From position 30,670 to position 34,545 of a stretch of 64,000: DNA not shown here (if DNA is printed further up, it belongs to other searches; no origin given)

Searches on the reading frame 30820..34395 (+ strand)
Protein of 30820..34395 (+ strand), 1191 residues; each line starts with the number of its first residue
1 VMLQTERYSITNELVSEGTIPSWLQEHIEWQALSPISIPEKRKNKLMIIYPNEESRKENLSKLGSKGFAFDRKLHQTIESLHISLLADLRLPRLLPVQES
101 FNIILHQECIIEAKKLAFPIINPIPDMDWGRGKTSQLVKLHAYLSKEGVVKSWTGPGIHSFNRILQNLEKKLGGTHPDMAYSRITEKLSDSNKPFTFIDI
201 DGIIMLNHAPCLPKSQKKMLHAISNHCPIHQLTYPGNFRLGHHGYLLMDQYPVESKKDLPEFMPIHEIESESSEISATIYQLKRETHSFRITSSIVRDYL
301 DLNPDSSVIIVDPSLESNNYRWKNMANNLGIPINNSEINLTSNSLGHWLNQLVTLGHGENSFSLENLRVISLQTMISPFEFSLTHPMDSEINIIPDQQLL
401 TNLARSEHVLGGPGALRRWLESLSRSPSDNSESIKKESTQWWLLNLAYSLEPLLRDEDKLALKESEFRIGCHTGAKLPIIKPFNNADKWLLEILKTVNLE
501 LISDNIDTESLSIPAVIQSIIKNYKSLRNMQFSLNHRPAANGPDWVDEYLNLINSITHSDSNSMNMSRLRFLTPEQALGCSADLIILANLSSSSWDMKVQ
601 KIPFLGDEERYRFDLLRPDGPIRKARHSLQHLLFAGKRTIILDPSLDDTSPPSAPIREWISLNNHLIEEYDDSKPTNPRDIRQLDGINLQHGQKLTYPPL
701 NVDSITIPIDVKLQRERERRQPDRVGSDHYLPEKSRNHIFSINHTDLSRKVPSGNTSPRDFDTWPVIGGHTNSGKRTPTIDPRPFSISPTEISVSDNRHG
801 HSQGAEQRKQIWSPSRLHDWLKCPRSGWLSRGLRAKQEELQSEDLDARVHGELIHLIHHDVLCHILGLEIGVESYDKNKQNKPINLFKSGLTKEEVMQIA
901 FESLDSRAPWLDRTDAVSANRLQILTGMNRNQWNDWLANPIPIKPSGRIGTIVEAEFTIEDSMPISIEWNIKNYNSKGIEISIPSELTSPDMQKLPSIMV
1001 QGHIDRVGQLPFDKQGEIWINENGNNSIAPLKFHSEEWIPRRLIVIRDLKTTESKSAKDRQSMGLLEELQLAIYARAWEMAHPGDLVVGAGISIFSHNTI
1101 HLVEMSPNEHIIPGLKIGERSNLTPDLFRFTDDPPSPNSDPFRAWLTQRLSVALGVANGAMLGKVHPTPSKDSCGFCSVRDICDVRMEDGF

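Call 81: search_protein_families(library=pfam, proteins=[window:30820-34395:+], max_evalue=0.0001)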
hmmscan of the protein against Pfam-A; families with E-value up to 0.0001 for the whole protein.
window:30820-34395:+ (1191 aa): 1 family
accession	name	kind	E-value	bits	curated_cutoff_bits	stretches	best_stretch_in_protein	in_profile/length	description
PF12705.13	PDDEXK_1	-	1.1e-11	45.6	22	1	1044-1184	138-247/247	PD-(D/E)XK nuclease superfamily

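Call 82: search_protein_families(library=ncbifam, proteins=[window:30820-34395:+], max_evalue=0.00001)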
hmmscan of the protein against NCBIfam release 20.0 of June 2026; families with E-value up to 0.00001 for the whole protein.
window:30820-34395:+ (1191 aa): 0 families
